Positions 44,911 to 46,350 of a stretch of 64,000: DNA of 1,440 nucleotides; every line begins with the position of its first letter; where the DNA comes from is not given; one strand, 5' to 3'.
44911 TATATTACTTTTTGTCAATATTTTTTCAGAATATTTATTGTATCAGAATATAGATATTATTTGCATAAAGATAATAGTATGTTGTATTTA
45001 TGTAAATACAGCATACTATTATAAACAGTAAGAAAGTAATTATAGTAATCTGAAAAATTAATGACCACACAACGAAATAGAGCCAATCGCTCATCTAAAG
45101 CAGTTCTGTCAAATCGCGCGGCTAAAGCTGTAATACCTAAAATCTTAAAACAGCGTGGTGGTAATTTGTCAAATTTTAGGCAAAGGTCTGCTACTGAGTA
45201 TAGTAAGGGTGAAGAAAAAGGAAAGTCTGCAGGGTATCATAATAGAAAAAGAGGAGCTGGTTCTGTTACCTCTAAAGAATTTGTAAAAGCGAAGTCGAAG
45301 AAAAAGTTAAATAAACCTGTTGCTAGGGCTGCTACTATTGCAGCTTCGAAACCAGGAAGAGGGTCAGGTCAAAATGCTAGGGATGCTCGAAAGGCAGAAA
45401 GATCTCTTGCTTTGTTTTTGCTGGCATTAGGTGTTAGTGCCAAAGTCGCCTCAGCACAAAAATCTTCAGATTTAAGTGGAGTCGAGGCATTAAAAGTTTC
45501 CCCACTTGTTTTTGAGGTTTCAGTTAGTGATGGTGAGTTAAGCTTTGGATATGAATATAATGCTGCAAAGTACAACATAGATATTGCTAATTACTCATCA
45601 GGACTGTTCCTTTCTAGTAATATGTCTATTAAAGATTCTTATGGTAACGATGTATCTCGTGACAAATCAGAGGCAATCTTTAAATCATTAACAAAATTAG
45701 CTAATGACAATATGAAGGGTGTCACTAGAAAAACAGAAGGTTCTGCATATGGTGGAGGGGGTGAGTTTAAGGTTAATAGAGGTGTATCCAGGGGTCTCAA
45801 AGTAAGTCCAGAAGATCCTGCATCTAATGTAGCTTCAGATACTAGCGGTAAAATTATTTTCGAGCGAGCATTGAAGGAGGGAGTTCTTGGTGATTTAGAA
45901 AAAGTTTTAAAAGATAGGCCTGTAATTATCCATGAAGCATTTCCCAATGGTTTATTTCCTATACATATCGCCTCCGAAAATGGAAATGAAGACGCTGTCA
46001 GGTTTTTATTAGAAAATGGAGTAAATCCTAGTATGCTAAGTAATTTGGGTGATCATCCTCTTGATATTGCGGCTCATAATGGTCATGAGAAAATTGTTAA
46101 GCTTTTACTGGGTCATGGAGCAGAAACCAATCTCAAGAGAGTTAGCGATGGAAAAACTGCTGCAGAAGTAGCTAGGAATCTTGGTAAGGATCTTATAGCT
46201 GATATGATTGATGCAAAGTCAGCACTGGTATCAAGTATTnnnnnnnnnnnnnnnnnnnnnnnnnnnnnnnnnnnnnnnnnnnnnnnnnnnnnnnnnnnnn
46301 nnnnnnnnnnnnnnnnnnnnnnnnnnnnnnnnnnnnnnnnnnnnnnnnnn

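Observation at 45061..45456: Recurrent N-terminal architecture: a 110-130 aa Arg/Lys-rich tail before a single signal-peptide-like hydrophobic segment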

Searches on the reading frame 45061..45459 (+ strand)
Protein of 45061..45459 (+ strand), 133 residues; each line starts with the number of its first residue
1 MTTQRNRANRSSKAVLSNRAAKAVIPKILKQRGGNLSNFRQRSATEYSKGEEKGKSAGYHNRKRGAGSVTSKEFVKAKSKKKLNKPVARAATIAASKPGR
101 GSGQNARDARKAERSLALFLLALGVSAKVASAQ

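Call 47: search_protein_families(library=pfam, proteins=[window:45061-45459:+], max_evalue=10)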
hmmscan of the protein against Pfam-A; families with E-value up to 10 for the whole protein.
window:45061-45459:+ (133 aa): 2 families
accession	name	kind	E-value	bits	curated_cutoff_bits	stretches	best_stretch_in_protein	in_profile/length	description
PF19779.4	DUF6264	-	0.0062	17.2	31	1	65-131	29-90/183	Family of unknown function (DUF6264)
PF12553.13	DUF3742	-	0.37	11.3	27.2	1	90-132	5-47/120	Protein of unknown function (DUF3742)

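Call 48: search_solved_structures(query=window:45061-45459:+, max_evalue=10)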
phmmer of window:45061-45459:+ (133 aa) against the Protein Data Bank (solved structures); distinct sequences matched with E-value up to 10: 0.

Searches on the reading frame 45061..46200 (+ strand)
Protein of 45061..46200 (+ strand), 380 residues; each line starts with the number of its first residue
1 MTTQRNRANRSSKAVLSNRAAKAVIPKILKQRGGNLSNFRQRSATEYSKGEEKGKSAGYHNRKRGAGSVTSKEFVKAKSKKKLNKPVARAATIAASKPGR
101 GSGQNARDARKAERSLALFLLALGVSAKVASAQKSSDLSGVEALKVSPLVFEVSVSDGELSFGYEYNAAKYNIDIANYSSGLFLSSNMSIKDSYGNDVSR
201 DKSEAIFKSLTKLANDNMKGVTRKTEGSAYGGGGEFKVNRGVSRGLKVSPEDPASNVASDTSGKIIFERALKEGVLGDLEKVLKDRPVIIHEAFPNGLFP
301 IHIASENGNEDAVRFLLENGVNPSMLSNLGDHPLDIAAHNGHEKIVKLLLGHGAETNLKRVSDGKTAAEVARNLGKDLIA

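Call 43: search_protein_families(library=ncbifam, proteins=[window:45061-46200:+], max_evalue=0.1)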
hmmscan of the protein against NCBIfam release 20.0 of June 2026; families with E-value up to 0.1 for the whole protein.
window:45061-46200:+ (380 aa): 7 families
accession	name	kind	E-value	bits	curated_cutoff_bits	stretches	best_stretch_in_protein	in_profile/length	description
NF041931.2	MzaA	equivalog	4.7e-13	48.8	800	2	266-349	5-87/726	MZA anti-phage system associated sigma-70 family RNA polymerase sigma factor MzaA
NF043029.1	T4SS_AnkY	equivalog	0.00015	20.4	600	1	301-363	462-524/543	Dot/Icm T4SS effector AnkY/LegA9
NF043022.1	T4SS_AnkG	equivalog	0.00032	19.6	500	1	278-376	277-377/455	Dot/Icm T4SS effector AnkG/AnkZ/LegA7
NF043023.1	T4SS_AnkH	equivalog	0.018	13.8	600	1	297-357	65-125/467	Dot/Icm T4SS effector AnkH/LegA3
NF043019.1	T4SS_AnkC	equivalog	0.021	13.7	450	1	259-359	123-229/459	Dot/Icm T4SS effector AnkC/LegA12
TIGR00870.1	trp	subfamily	0.029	12.4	498.75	0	300-322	134-156/747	transient-receptor-potential calcium channel protein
NF043028.1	T4SS_AnkX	equivalog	0.056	11.6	1400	1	302-362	553-614/938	Dot/Icm T4SS effector AnkN/AnkX/LegA8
